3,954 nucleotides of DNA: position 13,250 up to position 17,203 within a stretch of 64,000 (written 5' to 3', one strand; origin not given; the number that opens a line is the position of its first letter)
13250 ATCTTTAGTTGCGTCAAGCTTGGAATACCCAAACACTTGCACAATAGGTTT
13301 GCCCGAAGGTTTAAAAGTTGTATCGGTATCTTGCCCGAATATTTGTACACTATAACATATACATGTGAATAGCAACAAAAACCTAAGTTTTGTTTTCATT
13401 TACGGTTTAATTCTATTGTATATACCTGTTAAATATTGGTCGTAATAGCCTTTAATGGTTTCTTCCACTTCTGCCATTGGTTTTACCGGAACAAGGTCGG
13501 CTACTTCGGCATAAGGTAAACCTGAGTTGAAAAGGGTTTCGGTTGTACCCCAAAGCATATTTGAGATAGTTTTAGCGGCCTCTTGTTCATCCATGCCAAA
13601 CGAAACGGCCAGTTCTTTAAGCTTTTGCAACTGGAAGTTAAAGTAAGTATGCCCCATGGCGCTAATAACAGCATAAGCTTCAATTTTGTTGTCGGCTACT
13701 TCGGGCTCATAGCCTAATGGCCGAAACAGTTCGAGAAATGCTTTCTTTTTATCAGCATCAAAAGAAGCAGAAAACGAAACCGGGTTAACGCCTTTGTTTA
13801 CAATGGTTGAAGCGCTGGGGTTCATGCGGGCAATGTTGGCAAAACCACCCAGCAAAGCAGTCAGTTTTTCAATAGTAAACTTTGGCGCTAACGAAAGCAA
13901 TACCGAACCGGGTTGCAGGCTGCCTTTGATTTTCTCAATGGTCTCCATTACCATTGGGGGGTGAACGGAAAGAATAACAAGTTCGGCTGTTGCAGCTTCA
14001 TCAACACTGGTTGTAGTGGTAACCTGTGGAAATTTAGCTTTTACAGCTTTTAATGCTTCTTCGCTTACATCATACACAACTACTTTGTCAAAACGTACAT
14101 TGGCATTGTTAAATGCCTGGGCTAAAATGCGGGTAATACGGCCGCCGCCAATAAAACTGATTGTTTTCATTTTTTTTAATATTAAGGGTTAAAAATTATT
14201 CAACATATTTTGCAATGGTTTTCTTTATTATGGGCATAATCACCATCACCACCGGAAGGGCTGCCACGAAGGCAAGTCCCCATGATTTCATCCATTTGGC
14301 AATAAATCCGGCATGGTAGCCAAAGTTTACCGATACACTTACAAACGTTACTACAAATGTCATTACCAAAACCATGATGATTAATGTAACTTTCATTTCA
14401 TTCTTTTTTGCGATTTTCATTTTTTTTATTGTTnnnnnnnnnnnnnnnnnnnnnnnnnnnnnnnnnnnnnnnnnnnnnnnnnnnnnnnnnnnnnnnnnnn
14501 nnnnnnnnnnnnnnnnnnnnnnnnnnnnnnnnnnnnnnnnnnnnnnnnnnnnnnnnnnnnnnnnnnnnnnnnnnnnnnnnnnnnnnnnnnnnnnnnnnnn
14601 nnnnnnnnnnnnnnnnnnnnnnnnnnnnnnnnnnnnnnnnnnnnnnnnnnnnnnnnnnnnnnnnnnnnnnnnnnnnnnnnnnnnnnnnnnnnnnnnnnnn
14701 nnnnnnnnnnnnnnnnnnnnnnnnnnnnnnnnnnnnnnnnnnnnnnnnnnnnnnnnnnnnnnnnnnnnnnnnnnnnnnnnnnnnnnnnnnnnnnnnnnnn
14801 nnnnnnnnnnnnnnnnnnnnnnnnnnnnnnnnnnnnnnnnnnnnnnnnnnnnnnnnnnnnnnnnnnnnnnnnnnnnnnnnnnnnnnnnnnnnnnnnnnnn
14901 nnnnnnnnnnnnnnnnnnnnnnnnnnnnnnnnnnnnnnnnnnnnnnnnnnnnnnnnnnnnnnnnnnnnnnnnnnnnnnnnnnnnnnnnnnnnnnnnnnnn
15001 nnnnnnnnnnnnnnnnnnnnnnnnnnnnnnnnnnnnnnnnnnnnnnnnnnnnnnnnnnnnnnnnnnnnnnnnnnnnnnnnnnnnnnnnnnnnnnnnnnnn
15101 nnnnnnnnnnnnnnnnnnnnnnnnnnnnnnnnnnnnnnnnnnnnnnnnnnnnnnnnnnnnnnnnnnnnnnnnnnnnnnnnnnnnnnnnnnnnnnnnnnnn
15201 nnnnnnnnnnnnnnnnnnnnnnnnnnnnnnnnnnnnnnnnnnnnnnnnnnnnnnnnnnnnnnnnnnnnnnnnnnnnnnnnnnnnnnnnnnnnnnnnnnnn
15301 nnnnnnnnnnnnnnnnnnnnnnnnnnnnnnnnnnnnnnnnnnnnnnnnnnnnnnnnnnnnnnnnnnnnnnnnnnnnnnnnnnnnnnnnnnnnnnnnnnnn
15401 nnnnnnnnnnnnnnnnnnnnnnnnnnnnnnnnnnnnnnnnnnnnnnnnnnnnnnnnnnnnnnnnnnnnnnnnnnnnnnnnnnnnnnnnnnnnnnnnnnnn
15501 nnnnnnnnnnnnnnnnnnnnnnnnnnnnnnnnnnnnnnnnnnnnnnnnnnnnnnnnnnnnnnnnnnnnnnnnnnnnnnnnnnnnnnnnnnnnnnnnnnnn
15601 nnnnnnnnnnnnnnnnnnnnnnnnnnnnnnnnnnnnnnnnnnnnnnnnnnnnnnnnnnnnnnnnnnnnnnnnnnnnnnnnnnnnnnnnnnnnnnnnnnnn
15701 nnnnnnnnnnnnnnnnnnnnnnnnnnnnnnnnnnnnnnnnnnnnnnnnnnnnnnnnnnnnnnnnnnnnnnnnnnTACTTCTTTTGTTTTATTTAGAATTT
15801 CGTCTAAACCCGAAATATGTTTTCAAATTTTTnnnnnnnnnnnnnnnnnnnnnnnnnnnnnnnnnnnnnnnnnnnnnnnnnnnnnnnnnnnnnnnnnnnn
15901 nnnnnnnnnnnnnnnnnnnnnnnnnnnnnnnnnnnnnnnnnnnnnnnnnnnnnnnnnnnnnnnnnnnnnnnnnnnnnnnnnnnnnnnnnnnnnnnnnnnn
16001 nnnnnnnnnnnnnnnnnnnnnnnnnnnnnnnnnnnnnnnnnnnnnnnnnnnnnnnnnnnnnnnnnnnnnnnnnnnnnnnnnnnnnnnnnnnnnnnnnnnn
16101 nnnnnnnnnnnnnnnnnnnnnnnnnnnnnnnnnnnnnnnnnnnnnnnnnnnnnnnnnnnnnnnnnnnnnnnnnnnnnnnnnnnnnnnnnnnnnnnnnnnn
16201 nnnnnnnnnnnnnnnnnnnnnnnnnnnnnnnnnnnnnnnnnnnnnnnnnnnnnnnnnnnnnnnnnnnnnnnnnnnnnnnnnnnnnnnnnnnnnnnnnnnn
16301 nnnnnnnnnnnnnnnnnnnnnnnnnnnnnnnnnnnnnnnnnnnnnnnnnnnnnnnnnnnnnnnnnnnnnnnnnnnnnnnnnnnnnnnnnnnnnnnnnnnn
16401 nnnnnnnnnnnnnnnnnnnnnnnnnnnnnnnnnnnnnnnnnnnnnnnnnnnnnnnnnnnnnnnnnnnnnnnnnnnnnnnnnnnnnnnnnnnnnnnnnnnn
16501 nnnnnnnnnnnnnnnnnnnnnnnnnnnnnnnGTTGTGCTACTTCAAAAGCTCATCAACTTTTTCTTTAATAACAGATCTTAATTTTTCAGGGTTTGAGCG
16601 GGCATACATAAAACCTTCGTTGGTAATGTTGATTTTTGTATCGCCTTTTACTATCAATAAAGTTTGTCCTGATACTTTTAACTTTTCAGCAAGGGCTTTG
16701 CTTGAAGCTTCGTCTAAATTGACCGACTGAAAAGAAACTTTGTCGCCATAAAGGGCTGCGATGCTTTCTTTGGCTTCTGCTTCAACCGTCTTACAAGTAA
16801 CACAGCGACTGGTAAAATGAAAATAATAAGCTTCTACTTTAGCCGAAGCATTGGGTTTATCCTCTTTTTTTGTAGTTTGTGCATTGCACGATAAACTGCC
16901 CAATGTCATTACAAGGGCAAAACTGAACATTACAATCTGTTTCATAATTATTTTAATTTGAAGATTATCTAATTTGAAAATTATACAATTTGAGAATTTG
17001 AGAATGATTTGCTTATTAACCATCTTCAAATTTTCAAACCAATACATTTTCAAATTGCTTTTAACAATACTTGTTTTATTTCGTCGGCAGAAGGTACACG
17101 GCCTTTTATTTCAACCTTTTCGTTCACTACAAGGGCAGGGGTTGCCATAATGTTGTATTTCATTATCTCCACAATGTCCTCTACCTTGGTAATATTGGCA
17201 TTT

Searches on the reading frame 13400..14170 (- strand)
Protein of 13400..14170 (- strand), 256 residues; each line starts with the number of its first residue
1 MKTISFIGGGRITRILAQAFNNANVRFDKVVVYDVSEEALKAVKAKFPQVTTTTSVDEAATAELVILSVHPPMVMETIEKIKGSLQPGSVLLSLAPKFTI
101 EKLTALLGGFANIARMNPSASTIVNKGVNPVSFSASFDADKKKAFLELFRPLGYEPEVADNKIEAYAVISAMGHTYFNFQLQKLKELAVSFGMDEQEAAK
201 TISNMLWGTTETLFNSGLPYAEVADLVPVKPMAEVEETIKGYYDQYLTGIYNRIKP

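Call 63: search_protein_families(library=pfam, proteins=[window:13400-14170:-], max_evalue=0.01)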
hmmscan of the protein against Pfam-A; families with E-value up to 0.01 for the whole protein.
window:13400-14170:- (256 aa): 4 families
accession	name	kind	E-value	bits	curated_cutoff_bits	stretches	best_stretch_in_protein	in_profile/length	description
PF03807.23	F420_oxidored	-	8.4e-11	42.8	21.6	1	3-95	1-92/94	NADP oxidoreductase coenzyme F420-dependent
PF14748.11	P5CR_dimer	-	8.4e-05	23.2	25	1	161-226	2-67/105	Pyrroline-5-carboxylate reductase dimerisation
PF10727.15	Rossmann-like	-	0.00011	22.4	23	1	5-92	18-105/131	Rossmann-like domain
PF01408.29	GFO_IDH_MocA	-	0.0092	17.1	24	0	4-69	3-70/120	Oxidoreductase family, NAD-binding Rossmann fold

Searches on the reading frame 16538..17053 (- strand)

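Call 63: search_protein_families(library=pfam, proteins=[window:16538-17053:-], max_evalue=0.01)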
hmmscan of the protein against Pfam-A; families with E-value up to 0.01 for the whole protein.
window:16538-17053:- (171 aa): 1 family
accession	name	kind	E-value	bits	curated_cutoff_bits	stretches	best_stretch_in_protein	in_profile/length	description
PF00085.26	Thioredoxin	-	0.0021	18.5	23.5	1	80-142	26-86/103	Thioredoxin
